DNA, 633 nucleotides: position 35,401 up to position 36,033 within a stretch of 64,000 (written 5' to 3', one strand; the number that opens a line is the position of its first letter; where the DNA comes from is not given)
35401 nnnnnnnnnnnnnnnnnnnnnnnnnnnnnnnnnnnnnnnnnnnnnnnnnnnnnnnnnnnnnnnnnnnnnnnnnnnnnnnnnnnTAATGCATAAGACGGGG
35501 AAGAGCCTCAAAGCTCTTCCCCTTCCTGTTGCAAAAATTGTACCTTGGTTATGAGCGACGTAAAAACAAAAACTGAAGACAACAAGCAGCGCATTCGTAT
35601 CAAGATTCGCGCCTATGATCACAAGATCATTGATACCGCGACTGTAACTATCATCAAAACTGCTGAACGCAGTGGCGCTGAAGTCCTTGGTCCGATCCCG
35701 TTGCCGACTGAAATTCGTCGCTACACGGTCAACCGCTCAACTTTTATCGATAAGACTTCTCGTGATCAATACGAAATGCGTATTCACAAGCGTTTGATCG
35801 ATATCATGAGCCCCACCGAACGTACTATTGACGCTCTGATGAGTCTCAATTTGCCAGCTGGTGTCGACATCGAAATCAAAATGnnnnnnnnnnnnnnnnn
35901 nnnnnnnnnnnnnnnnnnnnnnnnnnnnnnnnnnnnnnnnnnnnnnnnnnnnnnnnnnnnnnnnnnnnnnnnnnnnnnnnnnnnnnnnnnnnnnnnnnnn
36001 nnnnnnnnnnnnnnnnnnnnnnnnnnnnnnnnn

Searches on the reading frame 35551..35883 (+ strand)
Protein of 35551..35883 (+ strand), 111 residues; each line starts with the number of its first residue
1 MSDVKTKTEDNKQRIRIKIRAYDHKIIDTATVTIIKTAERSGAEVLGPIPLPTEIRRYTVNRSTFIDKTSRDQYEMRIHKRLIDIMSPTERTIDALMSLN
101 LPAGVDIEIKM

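Call 18: find_homologous_proteins(query=window:35551-35883:+, max_evalue=1e-20)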
Query window:35551-35883:+ (111 aa): 7986 proteins with E <= 1e-20 among 8000 candidates; the best 120 are listed.
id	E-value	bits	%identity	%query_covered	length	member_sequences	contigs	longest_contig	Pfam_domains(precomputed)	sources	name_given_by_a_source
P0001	1.8e-60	219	94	100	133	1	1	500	PF00338.28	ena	-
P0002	2.9e-60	218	94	100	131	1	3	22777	PF00338.28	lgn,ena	-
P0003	1.1e-59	216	93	100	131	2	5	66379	PF00338.28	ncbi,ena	-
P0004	1.2e-59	216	93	100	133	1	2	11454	PF00338.28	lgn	-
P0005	3.1e-59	215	93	100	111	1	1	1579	PF00338.28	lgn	-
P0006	7.0e-59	214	92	100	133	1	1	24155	PF00338.28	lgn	-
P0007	4.6e-56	205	88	100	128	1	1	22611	PF00338.28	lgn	-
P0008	4.6e-56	205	88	100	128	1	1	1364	PF00338.28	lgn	-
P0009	6.3e-56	204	89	100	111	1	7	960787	PF00338.28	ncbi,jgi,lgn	jgi:small subunit ribosomal protein S10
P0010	6.9e-56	204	89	100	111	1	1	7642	PF00338.28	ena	-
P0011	1.0e-55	204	87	100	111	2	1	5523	PF00338.28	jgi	jgi:small subunit ribosomal protein S10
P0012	1.2e-55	204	88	100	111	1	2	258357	PF00338.28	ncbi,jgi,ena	ncbi:MAG: 30S ribosomal protein S10 [Patescibacteria group bacterium]|jgi:small subunit ribosomal pr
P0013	1.7e-55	203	88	100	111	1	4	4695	PF00338.28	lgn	-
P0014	2.0e-55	203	88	100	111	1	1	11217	PF00338.28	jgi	jgi:small subunit ribosomal protein S10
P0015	2.0e-55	203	88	100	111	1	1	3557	PF00338.28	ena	-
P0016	2.2e-55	203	90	100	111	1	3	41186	PF00338.28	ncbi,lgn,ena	-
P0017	2.2e-55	203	87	100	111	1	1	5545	PF00338.28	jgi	-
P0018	2.7e-55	202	90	100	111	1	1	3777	PF00338.28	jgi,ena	-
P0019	2.7e-55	202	87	100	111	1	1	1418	PF00338.28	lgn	-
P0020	2.9e-55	202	88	100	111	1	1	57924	PF00338.28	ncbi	-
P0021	3.0e-55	202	89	100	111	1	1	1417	PF00338.28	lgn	-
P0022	3.3e-55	202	87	100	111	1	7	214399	PF00338.28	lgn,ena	-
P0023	3.4e-55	202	88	100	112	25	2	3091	PF00338.28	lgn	-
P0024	3.6e-55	202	87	100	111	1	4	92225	PF00338.28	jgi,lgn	jgi:small subunit ribosomal protein S10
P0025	3.6e-55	202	86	100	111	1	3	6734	PF00338.28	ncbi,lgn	-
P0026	3.6e-55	202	86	100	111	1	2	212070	PF00338.28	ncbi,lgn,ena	-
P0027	3.7e-55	202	88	100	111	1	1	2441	PF00338.28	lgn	-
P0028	3.9e-55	202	86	100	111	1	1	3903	PF00338.28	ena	-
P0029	3.9e-55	202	86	100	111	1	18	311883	PF00338.28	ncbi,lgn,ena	-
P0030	4.0e-55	202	88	100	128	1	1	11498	PF00338.28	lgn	-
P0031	4.0e-55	202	88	100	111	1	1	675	PF00338.28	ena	-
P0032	4.1e-55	202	86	100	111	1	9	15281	PF00338.28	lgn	-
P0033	4.2e-55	202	86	100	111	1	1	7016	PF00338.28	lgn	-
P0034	4.7e-55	202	89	100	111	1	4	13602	PF00338.28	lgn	-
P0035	5.4e-55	201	87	100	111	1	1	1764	PF00338.28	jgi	jgi:small subunit ribosomal protein S10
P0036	5.7e-55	201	87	100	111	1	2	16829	PF00338.28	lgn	-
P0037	6.2e-55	201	93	93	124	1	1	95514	PF00338.28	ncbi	-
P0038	7.0e-55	201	86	100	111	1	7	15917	PF00338.28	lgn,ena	-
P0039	7.1e-55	201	86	100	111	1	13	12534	PF00338.28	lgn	-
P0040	7.3e-55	201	87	100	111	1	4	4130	PF00338.28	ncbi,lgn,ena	-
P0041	7.7e-55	201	89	100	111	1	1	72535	PF00338.28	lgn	-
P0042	7.7e-55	201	86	100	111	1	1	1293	PF00338.28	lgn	-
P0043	7.8e-55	201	87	100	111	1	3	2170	PF00338.28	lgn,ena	-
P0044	8.4e-55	201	86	100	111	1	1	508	PF00338.28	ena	-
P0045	1.1e-54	200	86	100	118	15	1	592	PF00338.28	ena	-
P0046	1.2e-54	200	86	100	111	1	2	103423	PF00338.28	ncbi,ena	-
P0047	1.3e-54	200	89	100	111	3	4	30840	PF00338.28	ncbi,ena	-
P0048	1.3e-54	200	86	100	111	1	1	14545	PF00338.28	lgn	-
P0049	1.4e-54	200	86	100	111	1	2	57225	PF00338.28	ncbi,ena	-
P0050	1.6e-54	200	86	100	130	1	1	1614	PF00338.28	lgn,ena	-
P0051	1.6e-54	200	86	100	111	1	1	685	PF00338.28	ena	-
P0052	1.9e-54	200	86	100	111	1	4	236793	PF00338.28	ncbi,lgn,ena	ncbi:MAG: 30S ribosomal protein S10 [Patescibacteria group bacterium]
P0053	2.1e-54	199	86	100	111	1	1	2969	PF00338.28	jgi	jgi:small subunit ribosomal protein S10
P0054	2.4e-54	199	86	100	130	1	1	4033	PF00338.28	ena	-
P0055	2.4e-54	199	86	100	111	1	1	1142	PF00338.28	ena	-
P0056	2.6e-54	199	90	96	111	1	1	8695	PF00338.28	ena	-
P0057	2.7e-54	199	88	100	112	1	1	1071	PF00338.28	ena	-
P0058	3.1e-54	199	86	100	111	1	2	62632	PF00338.28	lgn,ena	-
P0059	3.1e-54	199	87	100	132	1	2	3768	PF00338.28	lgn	-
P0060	3.8e-54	199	86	100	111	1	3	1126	PF00338.28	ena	-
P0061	4.1e-54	199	86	100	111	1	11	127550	PF00338.28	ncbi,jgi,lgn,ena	-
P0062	4.3e-54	199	86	100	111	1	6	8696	PF00338.28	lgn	-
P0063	4.3e-54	199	93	89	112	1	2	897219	PF00338.28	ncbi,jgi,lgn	ncbi:MAG: 30S ribosomal protein S10 [Patescibacteria group bacterium]|jgi:small subunit ribosomal pr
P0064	4.7e-54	198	86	100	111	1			PF00338.28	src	-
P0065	4.9e-54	198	86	100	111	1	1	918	PF00338.28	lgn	-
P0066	5.0e-54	198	86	100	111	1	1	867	PF00338.28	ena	-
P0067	5.8e-54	198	93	89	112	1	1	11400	PF00338.28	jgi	jgi:small subunit ribosomal protein S10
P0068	5.9e-54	198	84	100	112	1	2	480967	PF00338.28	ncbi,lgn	-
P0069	6.2e-54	198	85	100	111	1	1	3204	PF00338.28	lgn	-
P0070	1.1e-53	197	93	89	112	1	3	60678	PF00338.28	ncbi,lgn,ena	-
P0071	1.4e-53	197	88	100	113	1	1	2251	PF00338.28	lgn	-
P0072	1.4e-53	197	89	96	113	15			PF00338.28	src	-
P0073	2.1e-53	196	87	100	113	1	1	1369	PF00338.28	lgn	-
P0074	2.2e-53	196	84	100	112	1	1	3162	PF00338.28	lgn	-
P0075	2.5e-53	196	84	100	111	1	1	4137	PF00338.28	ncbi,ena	-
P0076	2.8e-53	196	84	100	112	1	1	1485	PF00338.28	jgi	-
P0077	2.9e-53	196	90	92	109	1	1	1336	PF00338.28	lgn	-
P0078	3.1e-53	196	84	100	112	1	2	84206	PF00338.28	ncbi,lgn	-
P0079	5.7e-53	195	92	89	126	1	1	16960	PF00338.28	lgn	-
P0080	6.3e-53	195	84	100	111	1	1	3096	PF00338.28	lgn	-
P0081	6.3e-53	195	86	100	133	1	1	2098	PF00338.28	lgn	-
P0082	6.4e-53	195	82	100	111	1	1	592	PF00338.28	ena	-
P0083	6.4e-53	195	83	100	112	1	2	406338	PF00338.28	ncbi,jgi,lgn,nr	ncbi:30S ribosomal protein S10 [Patescibacteria group bacterium]|jgi:small subunit ribosomal protein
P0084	7.3e-53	195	83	99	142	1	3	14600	PF00338.28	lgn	-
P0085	9.2e-53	194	84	100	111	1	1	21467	PF00338.28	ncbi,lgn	-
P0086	9.7e-53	194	84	100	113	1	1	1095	PF00338.28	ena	-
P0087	1.0e-52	194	86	100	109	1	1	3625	PF00338.28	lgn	-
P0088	1.3e-52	194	86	100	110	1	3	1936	PF00338.28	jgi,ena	-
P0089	1.6e-52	193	84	100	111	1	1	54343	PF00338.28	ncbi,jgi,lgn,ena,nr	ncbi:30S ribosomal protein S10 [Patescibacteria group bacterium]|nr:30S ribosomal protein S10 [Pates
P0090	2.5e-52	193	82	100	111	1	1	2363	PF00338.28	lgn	-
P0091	3.3e-52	192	84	97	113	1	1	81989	PF00338.28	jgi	jgi:small subunit ribosomal protein S10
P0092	3.8e-52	192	83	100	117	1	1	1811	PF00338.28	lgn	-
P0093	4.8e-52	192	86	96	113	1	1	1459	PF00338.28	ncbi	-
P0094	5.0e-52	192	83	95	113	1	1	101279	PF00338.28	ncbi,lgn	-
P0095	5.6e-52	192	82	100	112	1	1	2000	PF00338.28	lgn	-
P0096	5.6e-52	192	85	100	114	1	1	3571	PF00338.28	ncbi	-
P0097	5.8e-52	192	83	100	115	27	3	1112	PF00338.28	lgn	-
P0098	6.3e-52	192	83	100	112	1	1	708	PF00338.28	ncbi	-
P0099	7.2e-52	191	82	100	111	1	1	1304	PF00338.28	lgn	-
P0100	7.5e-52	191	83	100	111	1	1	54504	PF00338.28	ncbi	ncbi:MAG: 30S ribosomal protein S10 [Patescibacteria group bacterium]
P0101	2.0e-51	190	81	100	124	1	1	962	PF00338.28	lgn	-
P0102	3.1e-51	189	88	89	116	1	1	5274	PF00338.28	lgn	-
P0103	3.3e-51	189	80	99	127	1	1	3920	PF00338.28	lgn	-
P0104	3.4e-51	189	80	99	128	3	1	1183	PF00338.28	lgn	-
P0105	3.4e-51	189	81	100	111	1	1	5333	PF00338.28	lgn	-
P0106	3.4e-51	189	80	99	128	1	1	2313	PF00338.28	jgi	jgi:small subunit ribosomal protein S10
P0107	3.8e-51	189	80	100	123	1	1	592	PF00338.28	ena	-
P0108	3.9e-51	189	80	100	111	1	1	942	PF00338.28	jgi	jgi:small subunit ribosomal protein S10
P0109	3.9e-51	189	86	95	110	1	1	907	PF00338.28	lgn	-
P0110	4.1e-51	189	83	95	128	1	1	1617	PF00338.28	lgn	-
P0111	4.9e-51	189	83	92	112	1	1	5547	PF00338.28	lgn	-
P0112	5.3e-51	189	81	100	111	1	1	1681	PF00338.28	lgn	-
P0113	5.6e-51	189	83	100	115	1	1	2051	PF00338.28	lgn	-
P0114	6.4e-51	188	82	93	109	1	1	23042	PF00338.28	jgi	-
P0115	6.7e-51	188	81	100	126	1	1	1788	PF00338.28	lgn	-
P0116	7.0e-51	188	83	100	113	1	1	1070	PF00338.28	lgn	-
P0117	7.2e-51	188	87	93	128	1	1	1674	PF00338.28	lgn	-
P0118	1.0e-50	188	85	93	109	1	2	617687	PF00338.28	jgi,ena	jgi:small subunit ribosomal protein S10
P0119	1.0e-50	188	80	96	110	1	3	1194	PF00338.28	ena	-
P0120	1.1e-50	188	79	100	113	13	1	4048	PF00338.28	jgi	jgi:small subunit ribosomal protein S10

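Call 19: find_encoding_contigs(protein=P0029, flank=1500, max_places=10)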
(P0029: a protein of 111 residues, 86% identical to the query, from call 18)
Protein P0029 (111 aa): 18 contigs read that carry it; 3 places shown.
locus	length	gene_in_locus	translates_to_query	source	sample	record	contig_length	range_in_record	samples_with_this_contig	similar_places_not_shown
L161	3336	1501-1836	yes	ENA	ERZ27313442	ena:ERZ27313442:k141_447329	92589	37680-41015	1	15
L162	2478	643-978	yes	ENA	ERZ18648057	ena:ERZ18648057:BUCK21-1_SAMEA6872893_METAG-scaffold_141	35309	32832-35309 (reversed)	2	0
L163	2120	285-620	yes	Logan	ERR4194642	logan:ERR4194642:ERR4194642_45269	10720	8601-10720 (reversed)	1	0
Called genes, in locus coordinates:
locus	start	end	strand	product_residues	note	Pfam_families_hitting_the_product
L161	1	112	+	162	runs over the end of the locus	-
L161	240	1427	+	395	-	PF00009:GTP_EFTU, PF03144:GTP_EFTU_D2, PF03143:GTP_EFTU_D3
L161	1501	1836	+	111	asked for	PF00338:Ribosomal_S10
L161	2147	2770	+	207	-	PF00297:Ribosomal_L3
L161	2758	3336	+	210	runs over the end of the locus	PF00573:Ribosomal_L4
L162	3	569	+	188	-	?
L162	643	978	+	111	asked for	PF00338:Ribosomal_S10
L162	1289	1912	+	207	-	PF00297:Ribosomal_L3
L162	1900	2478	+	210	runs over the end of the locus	PF00573:Ribosomal_L4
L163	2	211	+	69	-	?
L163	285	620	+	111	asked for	PF00338:Ribosomal_S10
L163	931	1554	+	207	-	PF00297:Ribosomal_L3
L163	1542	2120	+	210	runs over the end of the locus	PF00573:Ribosomal_L4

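Call 20: find_encoding_contigs(protein=P0039, flank=1500, max_places=10)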
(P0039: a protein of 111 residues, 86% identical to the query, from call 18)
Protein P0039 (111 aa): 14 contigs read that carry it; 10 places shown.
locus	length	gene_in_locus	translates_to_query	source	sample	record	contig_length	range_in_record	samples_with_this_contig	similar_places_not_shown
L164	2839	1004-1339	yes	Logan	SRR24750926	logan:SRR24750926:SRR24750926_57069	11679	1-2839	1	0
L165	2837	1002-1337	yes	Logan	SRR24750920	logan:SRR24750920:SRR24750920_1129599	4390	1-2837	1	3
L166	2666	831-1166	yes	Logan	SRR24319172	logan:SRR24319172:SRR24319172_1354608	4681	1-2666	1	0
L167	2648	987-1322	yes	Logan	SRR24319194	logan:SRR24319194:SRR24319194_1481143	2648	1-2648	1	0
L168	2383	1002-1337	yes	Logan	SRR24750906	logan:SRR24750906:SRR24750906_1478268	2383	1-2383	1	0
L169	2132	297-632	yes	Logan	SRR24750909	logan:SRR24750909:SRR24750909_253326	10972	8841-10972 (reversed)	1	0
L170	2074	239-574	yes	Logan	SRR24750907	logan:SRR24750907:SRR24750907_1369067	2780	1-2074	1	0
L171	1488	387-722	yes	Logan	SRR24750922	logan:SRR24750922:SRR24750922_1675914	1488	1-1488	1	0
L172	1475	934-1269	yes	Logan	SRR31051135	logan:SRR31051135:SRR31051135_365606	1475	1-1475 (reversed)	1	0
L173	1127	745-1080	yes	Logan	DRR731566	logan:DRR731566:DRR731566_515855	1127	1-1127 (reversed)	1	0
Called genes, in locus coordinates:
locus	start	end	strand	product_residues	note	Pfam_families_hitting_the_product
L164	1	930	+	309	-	?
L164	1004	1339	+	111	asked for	PF00338:Ribosomal_S10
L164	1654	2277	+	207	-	PF00297:Ribosomal_L3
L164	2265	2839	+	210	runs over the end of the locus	PF00573:Ribosomal_L4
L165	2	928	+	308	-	?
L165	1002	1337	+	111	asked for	PF00338:Ribosomal_S10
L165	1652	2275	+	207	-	PF00297:Ribosomal_L3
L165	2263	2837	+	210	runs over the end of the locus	PF00573:Ribosomal_L4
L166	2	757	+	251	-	?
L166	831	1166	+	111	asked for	PF00338:Ribosomal_S10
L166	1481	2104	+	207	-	PF00297:Ribosomal_L3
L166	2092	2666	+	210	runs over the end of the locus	PF00573:Ribosomal_L4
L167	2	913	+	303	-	?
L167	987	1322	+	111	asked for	PF00338:Ribosomal_S10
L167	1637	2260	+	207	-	PF00297:Ribosomal_L3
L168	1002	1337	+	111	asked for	PF00338:Ribosomal_S10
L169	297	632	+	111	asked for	PF00338:Ribosomal_S10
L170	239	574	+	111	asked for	PF00338:Ribosomal_S10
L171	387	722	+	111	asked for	PF00338:Ribosomal_S10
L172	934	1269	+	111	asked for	PF00338:Ribosomal_S10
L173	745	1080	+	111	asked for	PF00338:Ribosomal_S10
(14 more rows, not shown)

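Call 21: find_encoding_contigs(protein=P0061, flank=1500, max_places=10)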
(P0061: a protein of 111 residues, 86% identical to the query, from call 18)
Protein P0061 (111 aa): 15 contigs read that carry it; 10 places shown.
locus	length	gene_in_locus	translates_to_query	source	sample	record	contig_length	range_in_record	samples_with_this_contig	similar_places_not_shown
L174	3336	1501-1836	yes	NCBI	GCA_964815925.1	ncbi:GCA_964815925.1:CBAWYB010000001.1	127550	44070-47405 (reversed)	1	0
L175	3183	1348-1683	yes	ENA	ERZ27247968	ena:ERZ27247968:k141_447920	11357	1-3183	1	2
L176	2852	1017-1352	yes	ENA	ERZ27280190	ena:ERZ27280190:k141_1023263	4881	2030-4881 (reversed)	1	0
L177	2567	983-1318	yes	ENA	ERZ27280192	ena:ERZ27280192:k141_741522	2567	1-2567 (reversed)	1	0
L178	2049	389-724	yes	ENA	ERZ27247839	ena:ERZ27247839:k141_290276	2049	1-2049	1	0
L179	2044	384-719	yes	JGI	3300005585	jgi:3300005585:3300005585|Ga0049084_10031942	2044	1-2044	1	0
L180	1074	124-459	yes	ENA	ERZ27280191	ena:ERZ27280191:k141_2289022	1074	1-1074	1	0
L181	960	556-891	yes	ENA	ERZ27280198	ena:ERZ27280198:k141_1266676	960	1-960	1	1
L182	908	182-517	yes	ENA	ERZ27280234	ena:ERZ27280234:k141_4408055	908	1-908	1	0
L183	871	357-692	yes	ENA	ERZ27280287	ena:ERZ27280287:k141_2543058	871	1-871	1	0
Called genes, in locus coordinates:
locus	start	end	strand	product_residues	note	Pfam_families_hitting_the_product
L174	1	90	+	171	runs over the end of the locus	-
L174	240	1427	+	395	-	PF00009:GTP_EFTU, PF03144:GTP_EFTU_D2, PF03143:GTP_EFTU_D3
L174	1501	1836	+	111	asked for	PF00338:Ribosomal_S10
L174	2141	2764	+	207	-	PF00297:Ribosomal_L3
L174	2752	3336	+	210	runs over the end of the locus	PF00573:Ribosomal_L4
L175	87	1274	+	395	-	PF00009:GTP_EFTU, PF03144:GTP_EFTU_D2, PF03143:GTP_EFTU_D3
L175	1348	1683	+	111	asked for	PF00338:Ribosomal_S10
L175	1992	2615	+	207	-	PF00297:Ribosomal_L3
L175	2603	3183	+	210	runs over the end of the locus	PF00573:Ribosomal_L4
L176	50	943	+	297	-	PF00009:GTP_EFTU, PF03144:GTP_EFTU_D2, PF03143:GTP_EFTU_D3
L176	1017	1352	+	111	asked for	PF00338:Ribosomal_S10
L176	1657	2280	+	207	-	PF00297:Ribosomal_L3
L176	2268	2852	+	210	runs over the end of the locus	PF00573:Ribosomal_L4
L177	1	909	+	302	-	?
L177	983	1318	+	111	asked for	PF00338:Ribosomal_S10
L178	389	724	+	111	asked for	PF00338:Ribosomal_S10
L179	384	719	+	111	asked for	PF00338:Ribosomal_S10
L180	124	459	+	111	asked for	PF00338:Ribosomal_S10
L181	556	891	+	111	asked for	PF00338:Ribosomal_S10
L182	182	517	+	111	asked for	PF00338:Ribosomal_S10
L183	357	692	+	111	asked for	PF00338:Ribosomal_S10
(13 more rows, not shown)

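Call 22: find_encoding_contigs(protein=P0003, flank=1500, max_places=10)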
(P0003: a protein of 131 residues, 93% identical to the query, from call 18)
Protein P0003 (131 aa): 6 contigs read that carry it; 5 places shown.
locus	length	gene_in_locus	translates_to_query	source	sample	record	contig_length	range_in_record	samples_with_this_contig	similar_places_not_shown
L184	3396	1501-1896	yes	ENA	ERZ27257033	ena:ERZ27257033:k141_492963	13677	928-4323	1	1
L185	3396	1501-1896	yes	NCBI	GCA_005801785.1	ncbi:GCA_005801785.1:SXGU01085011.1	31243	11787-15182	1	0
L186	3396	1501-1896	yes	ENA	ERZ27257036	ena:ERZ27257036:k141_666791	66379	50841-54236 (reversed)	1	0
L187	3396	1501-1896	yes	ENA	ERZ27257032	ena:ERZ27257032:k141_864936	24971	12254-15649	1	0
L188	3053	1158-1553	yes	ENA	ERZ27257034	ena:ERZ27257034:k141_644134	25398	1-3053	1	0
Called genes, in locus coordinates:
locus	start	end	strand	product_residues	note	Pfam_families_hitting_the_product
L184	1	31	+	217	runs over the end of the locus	-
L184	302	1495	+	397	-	PF00009:GTP_EFTU, PF03144:GTP_EFTU_D2, PF03143:GTP_EFTU_D3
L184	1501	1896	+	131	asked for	PF00338:Ribosomal_S10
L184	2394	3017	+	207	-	PF00297:Ribosomal_L3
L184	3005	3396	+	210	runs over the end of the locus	PF00573:Ribosomal_L4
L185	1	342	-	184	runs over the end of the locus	-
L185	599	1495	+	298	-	PF00009:GTP_EFTU, PF03144:GTP_EFTU_D2, PF03143:GTP_EFTU_D3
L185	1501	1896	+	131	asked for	PF00338:Ribosomal_S10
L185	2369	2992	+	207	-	PF00297:Ribosomal_L3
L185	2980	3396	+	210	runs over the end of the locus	PF00573:Ribosomal_L4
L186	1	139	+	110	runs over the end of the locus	PF02604:PhdYeFM_antitox (weak)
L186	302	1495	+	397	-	PF00009:GTP_EFTU, PF03144:GTP_EFTU_D2, PF03143:GTP_EFTU_D3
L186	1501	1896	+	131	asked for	PF00338:Ribosomal_S10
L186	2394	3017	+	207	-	PF00297:Ribosomal_L3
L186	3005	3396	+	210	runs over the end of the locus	PF00573:Ribosomal_L4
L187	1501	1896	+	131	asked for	PF00338:Ribosomal_S10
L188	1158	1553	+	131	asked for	PF00338:Ribosomal_S10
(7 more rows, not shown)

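Call 23: find_encoding_contigs(protein=P0009, flank=1500, max_places=10)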
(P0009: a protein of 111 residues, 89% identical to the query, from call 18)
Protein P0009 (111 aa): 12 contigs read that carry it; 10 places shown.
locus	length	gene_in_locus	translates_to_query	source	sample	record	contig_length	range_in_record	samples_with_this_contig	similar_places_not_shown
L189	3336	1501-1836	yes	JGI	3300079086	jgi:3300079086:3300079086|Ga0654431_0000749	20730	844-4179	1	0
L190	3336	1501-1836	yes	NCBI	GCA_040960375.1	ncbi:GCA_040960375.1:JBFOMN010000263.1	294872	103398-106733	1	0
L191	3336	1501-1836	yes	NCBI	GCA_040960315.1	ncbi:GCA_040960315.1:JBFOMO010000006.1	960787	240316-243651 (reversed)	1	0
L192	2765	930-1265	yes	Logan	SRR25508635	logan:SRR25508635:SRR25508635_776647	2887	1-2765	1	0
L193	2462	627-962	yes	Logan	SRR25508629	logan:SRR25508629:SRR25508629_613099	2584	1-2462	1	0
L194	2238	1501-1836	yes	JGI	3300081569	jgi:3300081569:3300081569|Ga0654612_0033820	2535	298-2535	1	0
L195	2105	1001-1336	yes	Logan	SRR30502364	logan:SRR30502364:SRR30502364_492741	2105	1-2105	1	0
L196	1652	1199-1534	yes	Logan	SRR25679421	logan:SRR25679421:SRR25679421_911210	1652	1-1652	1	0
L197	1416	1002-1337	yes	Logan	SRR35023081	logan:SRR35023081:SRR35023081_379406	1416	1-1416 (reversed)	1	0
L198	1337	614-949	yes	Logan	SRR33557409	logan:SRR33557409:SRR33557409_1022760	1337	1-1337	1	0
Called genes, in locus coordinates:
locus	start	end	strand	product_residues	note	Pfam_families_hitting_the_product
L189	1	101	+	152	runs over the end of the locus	-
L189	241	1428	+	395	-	PF00009:GTP_EFTU, PF03144:GTP_EFTU_D2, PF03143:GTP_EFTU_D3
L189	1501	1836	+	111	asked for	PF00338:Ribosomal_S10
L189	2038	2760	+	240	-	PF00297:Ribosomal_L3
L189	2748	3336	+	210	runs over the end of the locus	PF00573:Ribosomal_L4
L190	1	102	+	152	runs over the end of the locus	-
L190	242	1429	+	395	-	PF00009:GTP_EFTU, PF03144:GTP_EFTU_D2, PF03143:GTP_EFTU_D3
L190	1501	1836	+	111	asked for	PF00338:Ribosomal_S10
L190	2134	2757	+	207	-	PF00297:Ribosomal_L3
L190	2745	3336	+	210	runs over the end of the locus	PF00573:Ribosomal_L4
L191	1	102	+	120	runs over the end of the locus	-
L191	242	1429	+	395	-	PF00009:GTP_EFTU, PF03144:GTP_EFTU_D2, PF03143:GTP_EFTU_D3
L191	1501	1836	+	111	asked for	PF00338:Ribosomal_S10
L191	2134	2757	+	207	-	PF00297:Ribosomal_L3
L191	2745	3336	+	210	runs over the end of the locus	PF00573:Ribosomal_L4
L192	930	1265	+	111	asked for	PF00338:Ribosomal_S10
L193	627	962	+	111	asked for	PF00338:Ribosomal_S10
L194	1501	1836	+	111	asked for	PF00338:Ribosomal_S10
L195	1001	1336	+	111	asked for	PF00338:Ribosomal_S10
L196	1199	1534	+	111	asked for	PF00338:Ribosomal_S10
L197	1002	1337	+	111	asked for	PF00338:Ribosomal_S10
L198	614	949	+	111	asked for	PF00338:Ribosomal_S10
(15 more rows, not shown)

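Call 24: find_encoding_contigs(protein=P0083, flank=1500, max_places=10)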
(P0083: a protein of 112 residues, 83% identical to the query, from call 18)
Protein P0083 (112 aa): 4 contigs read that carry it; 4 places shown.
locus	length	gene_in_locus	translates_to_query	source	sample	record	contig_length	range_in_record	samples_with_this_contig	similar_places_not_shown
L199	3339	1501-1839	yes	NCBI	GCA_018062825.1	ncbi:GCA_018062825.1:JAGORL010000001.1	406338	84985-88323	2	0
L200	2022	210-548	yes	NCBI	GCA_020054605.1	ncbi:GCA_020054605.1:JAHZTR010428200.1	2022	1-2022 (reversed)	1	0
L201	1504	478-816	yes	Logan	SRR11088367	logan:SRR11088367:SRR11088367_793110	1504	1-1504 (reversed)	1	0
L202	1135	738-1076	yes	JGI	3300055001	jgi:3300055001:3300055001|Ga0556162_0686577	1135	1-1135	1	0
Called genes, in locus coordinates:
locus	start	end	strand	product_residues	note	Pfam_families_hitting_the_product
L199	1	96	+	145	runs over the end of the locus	-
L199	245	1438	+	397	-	PF00009:GTP_EFTU, PF03144:GTP_EFTU_D2, PF03143:GTP_EFTU_D3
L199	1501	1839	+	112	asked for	PF00338:Ribosomal_S10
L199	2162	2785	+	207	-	PF00297:Ribosomal_L3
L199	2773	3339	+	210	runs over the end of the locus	PF00573:Ribosomal_L4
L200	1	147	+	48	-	?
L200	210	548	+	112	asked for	PF00338:Ribosomal_S10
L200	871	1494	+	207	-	PF00297:Ribosomal_L3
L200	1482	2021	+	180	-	?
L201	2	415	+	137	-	?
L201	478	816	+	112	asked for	PF00338:Ribosomal_S10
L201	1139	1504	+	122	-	?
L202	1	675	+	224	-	?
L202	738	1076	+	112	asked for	PF00338:Ribosomal_S10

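Call 25: find_encoding_contigs(protein=P0120, flank=1500, max_places=10)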
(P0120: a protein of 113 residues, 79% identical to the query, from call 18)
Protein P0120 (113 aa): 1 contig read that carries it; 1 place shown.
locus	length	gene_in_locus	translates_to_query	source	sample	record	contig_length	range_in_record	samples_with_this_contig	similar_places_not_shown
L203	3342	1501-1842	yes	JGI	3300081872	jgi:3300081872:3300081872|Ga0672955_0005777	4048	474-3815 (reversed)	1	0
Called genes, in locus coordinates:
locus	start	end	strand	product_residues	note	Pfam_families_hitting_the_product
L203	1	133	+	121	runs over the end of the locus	?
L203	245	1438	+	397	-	PF00009:GTP_EFTU, PF03144:GTP_EFTU_D2, PF03143:GTP_EFTU_D3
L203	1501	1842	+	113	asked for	PF00338:Ribosomal_S10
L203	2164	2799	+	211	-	PF00297:Ribosomal_L3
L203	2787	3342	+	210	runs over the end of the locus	PF00573:Ribosomal_L4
